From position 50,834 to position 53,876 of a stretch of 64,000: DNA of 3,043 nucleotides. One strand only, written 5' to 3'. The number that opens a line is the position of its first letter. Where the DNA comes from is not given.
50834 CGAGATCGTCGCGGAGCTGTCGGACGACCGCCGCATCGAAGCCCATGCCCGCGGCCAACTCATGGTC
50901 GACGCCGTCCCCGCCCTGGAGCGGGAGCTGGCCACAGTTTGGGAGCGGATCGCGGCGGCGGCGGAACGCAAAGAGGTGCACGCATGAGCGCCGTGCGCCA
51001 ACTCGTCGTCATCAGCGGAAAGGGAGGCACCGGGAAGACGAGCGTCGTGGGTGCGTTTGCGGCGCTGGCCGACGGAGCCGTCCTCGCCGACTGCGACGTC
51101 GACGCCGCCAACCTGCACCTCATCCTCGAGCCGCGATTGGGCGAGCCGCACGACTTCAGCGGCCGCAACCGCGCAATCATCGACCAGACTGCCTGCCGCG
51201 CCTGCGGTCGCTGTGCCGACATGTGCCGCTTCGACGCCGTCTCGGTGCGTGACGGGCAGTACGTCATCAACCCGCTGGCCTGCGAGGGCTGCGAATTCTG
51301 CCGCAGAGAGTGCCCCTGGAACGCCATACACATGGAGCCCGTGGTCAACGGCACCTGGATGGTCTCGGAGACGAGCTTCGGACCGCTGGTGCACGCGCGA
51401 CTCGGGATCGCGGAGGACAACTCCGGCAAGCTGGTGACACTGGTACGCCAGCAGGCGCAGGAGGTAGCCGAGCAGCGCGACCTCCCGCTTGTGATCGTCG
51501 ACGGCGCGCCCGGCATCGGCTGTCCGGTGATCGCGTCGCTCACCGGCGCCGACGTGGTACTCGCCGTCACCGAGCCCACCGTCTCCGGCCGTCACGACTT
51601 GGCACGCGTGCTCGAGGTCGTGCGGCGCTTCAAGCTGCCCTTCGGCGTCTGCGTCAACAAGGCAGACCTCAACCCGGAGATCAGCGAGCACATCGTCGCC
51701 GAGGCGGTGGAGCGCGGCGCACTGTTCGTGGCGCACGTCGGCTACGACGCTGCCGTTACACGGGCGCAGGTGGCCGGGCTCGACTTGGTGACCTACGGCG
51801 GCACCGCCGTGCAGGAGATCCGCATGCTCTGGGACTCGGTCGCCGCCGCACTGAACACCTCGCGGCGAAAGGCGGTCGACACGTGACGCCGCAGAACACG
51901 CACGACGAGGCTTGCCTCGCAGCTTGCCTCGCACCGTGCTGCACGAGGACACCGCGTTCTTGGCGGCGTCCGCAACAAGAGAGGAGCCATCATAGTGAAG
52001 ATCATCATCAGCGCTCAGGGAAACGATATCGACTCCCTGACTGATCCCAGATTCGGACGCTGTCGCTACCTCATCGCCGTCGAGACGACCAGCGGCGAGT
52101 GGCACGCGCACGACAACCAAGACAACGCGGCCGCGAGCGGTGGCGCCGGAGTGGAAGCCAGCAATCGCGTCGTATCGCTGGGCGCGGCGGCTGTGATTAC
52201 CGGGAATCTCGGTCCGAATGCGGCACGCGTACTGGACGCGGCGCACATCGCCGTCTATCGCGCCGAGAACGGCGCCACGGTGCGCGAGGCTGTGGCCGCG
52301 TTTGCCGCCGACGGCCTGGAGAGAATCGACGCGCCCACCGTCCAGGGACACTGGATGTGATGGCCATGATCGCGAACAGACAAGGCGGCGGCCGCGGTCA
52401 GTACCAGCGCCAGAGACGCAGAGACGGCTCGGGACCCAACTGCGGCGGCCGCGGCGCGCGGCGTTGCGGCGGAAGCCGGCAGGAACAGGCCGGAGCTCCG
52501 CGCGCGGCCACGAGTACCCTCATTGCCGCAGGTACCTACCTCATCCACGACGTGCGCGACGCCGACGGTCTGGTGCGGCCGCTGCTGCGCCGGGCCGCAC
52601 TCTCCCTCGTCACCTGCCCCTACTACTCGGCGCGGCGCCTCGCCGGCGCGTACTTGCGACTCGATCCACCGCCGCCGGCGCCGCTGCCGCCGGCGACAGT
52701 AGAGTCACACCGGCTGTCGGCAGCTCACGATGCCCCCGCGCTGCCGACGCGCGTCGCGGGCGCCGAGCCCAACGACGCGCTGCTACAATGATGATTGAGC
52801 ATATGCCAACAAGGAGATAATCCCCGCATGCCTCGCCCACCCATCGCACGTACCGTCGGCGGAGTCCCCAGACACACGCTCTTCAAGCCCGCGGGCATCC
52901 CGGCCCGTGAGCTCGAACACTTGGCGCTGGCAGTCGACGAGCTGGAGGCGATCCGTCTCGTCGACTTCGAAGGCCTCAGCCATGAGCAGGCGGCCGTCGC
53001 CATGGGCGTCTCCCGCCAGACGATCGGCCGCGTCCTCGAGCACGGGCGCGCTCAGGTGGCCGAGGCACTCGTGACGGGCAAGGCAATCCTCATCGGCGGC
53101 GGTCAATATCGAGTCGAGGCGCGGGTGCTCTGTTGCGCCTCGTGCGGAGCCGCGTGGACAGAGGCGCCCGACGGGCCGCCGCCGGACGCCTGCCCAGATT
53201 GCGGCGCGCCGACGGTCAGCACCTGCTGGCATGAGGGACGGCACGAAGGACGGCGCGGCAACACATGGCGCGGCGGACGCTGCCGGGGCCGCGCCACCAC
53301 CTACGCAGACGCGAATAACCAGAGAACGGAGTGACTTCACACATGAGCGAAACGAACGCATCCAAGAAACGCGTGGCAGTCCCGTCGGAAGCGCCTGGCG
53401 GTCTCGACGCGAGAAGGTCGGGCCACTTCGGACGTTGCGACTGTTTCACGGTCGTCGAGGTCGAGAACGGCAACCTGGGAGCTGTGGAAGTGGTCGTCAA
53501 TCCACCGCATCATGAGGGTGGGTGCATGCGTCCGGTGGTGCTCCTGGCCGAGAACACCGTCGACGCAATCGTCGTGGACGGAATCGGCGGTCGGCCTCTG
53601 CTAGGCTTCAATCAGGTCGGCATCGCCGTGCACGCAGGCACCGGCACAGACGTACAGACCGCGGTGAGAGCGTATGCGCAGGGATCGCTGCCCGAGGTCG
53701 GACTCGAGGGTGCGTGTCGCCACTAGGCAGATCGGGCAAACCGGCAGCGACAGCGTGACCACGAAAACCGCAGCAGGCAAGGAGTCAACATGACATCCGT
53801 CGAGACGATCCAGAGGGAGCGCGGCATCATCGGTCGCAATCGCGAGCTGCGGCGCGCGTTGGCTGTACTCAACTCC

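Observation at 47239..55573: Nitrogenase-independent NifX-like / DUF134 / MinD-ferredoxin ATPase / Mrp cluster extended by a MoxR-VWA pair and a Sec-peroxiredoxin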

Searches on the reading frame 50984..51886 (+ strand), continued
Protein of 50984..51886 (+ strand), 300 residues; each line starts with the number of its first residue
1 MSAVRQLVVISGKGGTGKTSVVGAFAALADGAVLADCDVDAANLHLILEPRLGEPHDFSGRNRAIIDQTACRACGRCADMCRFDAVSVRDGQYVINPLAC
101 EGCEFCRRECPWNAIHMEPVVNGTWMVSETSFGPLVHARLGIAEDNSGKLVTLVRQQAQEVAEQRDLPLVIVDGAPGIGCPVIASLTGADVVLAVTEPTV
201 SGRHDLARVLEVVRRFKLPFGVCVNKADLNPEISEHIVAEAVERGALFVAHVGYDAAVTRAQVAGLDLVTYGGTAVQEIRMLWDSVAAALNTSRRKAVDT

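Call 55: search_protein_families(library=pfam, proteins=[L140:7094-8482:-, L085:5818-7275:-, L093:5919-7331:+, L236:2742-3269:+, L236:3444-4325:+, L236:2334-2699:+], max_evalue=0.0001)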
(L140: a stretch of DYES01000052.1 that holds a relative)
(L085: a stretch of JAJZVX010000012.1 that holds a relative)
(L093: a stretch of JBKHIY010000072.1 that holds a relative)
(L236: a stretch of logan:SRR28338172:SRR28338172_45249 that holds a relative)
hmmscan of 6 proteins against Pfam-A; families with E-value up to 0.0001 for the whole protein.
L140:7094-8482:- (463 aa): 11 families
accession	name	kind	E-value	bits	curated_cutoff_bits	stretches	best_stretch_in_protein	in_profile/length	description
PF00158.32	Sigma54_activat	-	5e-68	228.5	20.2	1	155-321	1-167/168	Sigma-54 interaction domain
PF25601.1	AAA_lid_14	-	1.9e-27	95.3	27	1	328-405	2-79/87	AAA+ ATPase lid domain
PF14532.12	Sigma54_activ_2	-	1e-21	78.1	25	1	158-326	3-138/138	Sigma-54 interaction domain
PF02954.25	HTH_8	-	1.1e-11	44.7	22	1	414-455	1-42/42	Bacterial regulatory protein, Fis family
PF13426.13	PAS_9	-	3.8e-11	43.6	27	1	36-137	2-102/103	PAS domain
PF08448.16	PAS_4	-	4.6e-11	43.4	23.1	1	31-137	1-106/110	PAS fold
PF00989.32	PAS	-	1.5e-07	31.8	22.6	1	28-68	4-44/113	PAS fold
PF07728.20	AAA_5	-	2.6e-07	31.1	22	1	179-298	2-124/139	AAA domain (dynein-related subfamily)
PF13188.13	PAS_8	-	2.8e-07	30.6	21.8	1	29-83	5-59/65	PAS domain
PF18024.7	HTH_50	-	7e-06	26.1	27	1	415-458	8-50/50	Helix-turn-helix domain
PF01078.27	Mg_chelatase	-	2.9e-05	24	20.3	0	176-202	22-48/207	Magnesium chelatase, subunit ChlI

L085:5818-7275:- (486 aa): 11 families
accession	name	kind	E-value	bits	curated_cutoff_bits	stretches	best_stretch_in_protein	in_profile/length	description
PF00158.32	Sigma54_activat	-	2.6e-69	232.6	20.2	1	171-337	1-167/168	Sigma-54 interaction domain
PF25601.1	AAA_lid_14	-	1.6e-27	95.6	27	1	343-421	1-79/87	AAA+ ATPase lid domain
PF14532.12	Sigma54_activ_2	-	1.6e-21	77.4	25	1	172-342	1-138/138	Sigma-54 interaction domain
PF00989.32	PAS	-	2.5e-15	56.9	22.6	1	46-151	6-112/113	PAS fold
PF13426.13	PAS_9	-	2.5e-14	53.8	27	1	52-153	2-102/103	PAS domain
PF08448.16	PAS_4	-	8.2e-12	45.8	23.1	1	47-153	1-106/110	PAS fold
PF02954.25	HTH_8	-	3.2e-11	43.2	22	1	434-470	4-40/42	Bacterial regulatory protein, Fis family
PF07728.20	AAA_5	-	2.4e-09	37.8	22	1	195-314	2-124/139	AAA domain (dynein-related subfamily)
PF13188.13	PAS_8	-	1.8e-06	28.1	21.8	1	46-94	6-54/65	PAS domain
PF13596.12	PAS_10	-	1.6e-05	25.9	22.1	1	46-152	4-105/106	PAS domain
PF01078.27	Mg_chelatase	-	9.4e-05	22.3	20.3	0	252-284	95-127/207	Magnesium chelatase, subunit ChlI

L093:5919-7331:+ (471 aa): 11 families
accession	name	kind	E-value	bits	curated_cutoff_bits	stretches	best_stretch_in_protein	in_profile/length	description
PF00158.32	Sigma54_activat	-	2.2e-66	223.2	20.2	1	157-324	1-168/168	Sigma-54 interaction domain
PF25601.1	AAA_lid_14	-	6.3e-27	93.7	27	1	330-412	2-84/87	AAA+ ATPase lid domain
PF14532.12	Sigma54_activ_2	-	3e-20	73.3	25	1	161-328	4-138/138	Sigma-54 interaction domain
PF02954.25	HTH_8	-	3.1e-15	56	22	1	426-466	2-42/42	Bacterial regulatory protein, Fis family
PF00989.32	PAS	-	8.3e-15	55.2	22.6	1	28-138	2-113/113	PAS fold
PF13426.13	PAS_9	-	3.7e-14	53.3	27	1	38-139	2-102/103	PAS domain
PF08448.16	PAS_4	-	5.3e-13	49.6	23.1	1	33-140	1-107/110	PAS fold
PF13188.13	PAS_8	-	4.9e-09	36.2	21.8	1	28-76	2-50/65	PAS domain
PF07728.20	AAA_5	-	5e-09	36.7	22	1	181-300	2-124/139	AAA domain (dynein-related subfamily)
PF01078.27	Mg_chelatase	-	3e-06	27.2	20.3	0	236-266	93-123/207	Magnesium chelatase, subunit ChlI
PF18024.7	HTH_50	-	4.7e-05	23.4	27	1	426-468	8-49/50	Helix-turn-helix domain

L236:2742-3269:+ (175 aa): 1 family
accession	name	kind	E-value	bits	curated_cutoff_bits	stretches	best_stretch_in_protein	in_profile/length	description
PF01980.22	TrmO_N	-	1.1e-37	129.2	26.8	1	24-135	2-116/116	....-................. O N-terminal domain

L236:3444-4325:+ (293 aa): 13 families
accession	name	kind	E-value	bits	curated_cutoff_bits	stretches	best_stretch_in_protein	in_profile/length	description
PF10609.15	ParA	-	3.5e-20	72.9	27.1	2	3-57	6-60/246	NUBPL iron-transfer P-loop NTPase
PF01656.29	CbiA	-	1.6e-19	70.6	25.4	1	3-262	1-123/125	CobQ/CobB/MinD/ParA nucleotide binding domain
PF13614.12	AAA_31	-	8.2e-12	45.8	27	1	3-40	4-41/177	AAA domain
PF00037.32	Fer4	-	1.9e-11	43.7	21.1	2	94-114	3-23/24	4Fe-4S binding domain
PF12837.12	Fer4_6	-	1.7e-09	37.6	25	1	93-114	3-24/24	4Fe-4S binding domain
PF12838.12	Fer4_7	-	2.6e-08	34.7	27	0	53-83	21-51/52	4Fe-4S dicluster domain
PF12797.12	Fer4_2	-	1.8e-07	31.1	24.5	0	62-81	2-21/22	4Fe-4S binding domain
PF09140.17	MipZ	-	5.6e-07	29.6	20.7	0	3-62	3-62/262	ATPase MipZ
PF13237.11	Fer4_10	-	2e-06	28.1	25.5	1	65-110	4-53/53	4Fe-4S dicluster domain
PF13484.11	Fer4_16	-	2.1e-06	28.9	30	0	99-119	2-21/66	4Fe-4S double cluster binding domain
PF13187.11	Fer4_9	-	1.1e-05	25.8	27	1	69-113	1-51/52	4Fe-4S dicluster domain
PF14697.11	Fer4_21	-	5e-05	23.8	35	0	65-113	3-56/59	4Fe-4S dicluster domain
PF13183.11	Fer4_8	-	7.8e-05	23.6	27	0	99-111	54-66/68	4Fe-4S dicluster domain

L236:2334-2699:+ (121 aa): 1 family
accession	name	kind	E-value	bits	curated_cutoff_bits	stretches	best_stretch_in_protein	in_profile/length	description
PF17253.7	DUF5320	-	9e-17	62.5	27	1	1-118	1-99/99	Family of unknown function (DUF5320)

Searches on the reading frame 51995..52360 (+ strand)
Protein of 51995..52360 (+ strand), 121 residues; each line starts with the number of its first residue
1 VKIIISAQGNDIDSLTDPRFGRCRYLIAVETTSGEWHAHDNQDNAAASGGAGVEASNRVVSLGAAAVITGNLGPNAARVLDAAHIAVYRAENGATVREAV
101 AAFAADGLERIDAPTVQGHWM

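Call 7: search_protein_families(library=pfam, proteins=[window:51995-52360:+], max_evalue=0.01)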
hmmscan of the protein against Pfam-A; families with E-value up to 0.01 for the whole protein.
window:51995-52360:+ (121 aa): 1 family
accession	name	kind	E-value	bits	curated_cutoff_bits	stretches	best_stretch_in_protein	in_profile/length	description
PF02579.22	Nitro_FeMo-Co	-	6.7e-19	68.4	26.3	1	13-104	2-93/94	Dinitrogenase iron-molybdenum cofactor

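Call 27: search_protein_families(library=ncbifam, proteins=[window:51995-52360:+], max_evalue=0.001)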
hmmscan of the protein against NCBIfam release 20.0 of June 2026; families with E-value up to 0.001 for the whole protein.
window:51995-52360:+ (121 aa): 0 families

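Call 50: search_solved_structures(query=window:51995-52360:+, max_evalue=0.01)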
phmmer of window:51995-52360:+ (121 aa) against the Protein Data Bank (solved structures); distinct sequences matched with E-value up to 0.01: 3.
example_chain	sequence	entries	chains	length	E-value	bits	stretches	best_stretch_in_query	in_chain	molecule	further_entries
1eo1_A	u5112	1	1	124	2.8e-15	59.9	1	1-114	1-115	HYPOTHETICAL PROTEIN MTH1175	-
2wfb_A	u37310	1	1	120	3.6e-15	59.5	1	2-106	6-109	PUTATIVE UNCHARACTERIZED PROTEIN ORP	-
1rdu_A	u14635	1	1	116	2.4e-14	56.9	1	3-115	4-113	conserved hypothetical protein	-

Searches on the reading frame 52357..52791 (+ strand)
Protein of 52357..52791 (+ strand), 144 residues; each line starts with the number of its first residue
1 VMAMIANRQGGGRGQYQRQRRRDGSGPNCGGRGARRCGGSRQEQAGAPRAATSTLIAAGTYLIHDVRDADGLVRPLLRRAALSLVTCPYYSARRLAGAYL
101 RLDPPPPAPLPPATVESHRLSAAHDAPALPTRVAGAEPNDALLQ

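Call 13: search_protein_families(library=pfam, proteins=[window:52357-52791:+], max_evalue=0.01)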
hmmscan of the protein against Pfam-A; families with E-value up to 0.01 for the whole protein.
window:52357-52791:+ (144 aa): 0 families

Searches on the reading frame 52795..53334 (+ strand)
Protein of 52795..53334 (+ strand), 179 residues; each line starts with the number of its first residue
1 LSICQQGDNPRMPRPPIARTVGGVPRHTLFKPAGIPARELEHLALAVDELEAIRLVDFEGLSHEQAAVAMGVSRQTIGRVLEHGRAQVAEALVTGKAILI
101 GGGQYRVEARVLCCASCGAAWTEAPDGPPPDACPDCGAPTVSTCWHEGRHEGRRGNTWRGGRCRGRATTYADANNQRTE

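Call 7: search_protein_families(library=pfam, proteins=[window:52795-53334:+], max_evalue=0.01)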
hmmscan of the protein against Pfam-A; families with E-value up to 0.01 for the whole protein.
window:52795-53334:+ (179 aa): 7 families
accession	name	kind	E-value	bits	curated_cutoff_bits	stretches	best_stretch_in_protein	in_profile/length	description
PF02001.22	DUF134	-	7.9e-24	84.5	27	1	11-107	3-97/98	Protein of unknown function DUF134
PF08281.18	Sigma70_r4_2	-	3.7e-06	26.9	25.7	1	45-87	11-53/54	Sigma-70, region 4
PF13384.12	HTH_23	-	3.5e-05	23.9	24.6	1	50-82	8-39/50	Homeodomain-like domain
PF13560.12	HTH_31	-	0.00025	21.7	27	1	60-91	14-45/64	Helix-turn-helix domain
PF04545.22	Sigma70_r4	-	0.00033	20.5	24.1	1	49-83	9-43/50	Sigma-70, region 4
PF07638.17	Sigma70_ECF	-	0.00045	20.6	21.1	1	45-92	136-183/185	ECF sigma factor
PF13551.12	HTH_29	-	0.0012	19.3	28.1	1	59-94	10-46/64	Winged helix-turn helix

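Call 27: search_protein_families(library=ncbifam, proteins=[window:52795-53334:+], max_evalue=0.001)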
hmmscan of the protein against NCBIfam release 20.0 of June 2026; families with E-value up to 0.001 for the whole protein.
window:52795-53334:+ (179 aa): 3 families
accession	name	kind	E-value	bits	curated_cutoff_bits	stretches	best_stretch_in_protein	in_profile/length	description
NF003257.0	PRK04217.1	equivalog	7.2e-17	61.5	115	1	20-103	17-102/110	hypothetical protein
TIGR02937.1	sigma70-ECF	superfamily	0.0003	20.5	42.9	1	45-92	118-165/165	sigma-70 family RNA polymerase sigma factor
TIGR02959.1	SigZ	equivalog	0.00085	19.2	168.65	0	45-94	101-150/170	RNA polymerase sigma factor SigZ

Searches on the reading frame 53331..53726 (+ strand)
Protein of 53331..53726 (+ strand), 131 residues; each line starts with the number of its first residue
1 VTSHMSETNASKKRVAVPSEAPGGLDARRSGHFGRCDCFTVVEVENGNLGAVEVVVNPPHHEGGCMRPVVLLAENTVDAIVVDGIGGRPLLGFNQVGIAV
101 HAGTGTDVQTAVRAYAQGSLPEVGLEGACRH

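Call 7: search_protein_families(library=pfam, proteins=[window:53331-53726:+], max_evalue=0.01)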
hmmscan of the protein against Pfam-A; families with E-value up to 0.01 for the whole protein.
window:53331-53726:+ (131 aa): 1 family
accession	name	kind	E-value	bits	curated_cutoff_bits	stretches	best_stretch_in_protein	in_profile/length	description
PF02579.22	Nitro_FeMo-Co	-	4.6e-18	65.7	26.3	1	26-116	2-93/94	Dinitrogenase iron-molybdenum cofactor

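Call 27: search_protein_families(library=ncbifam, proteins=[window:53331-53726:+], max_evalue=0.001)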
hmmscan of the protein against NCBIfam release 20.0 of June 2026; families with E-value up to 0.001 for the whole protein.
window:53331-53726:+ (131 aa): 1 family
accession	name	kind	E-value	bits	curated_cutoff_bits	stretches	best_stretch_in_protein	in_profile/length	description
NF041136.1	MrpORP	equivalog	6.8e-13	48.6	450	1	5-119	257-364/365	iron-sulfur cluster carrier protein MrpORP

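Call 44: find_encoding_contigs(protein=window:53331-53726:+, flank=8000, max_places=8)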
Protein window:53331-53726:+ (131 aa): no gene with exactly this product is on record in the collection.

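Call 51: search_solved_structures(query=window:53331-53726:+, max_evalue=0.01)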
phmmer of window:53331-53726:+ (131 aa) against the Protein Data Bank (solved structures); distinct sequences matched with E-value up to 0.01: 6.
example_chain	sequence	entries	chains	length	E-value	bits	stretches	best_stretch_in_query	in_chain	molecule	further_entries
1eo1_A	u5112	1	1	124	3e-13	53.2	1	24-129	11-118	HYPOTHETICAL PROTEIN MTH1175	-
2yx6_A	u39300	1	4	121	4.7e-10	42.9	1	14-120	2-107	Hypothetical protein PH0822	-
1o13_A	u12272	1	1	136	6e-10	42.5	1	15-124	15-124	probable NifB protein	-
1t3v_A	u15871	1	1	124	6e-10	42.5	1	15-124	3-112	conserved hypothetical protein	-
1rdu_A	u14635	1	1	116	1e-07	35.3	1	14-123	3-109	conserved hypothetical protein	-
2wfb_A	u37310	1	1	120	0.0059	19.9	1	12-122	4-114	PUTATIVE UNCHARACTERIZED PROTEIN ORP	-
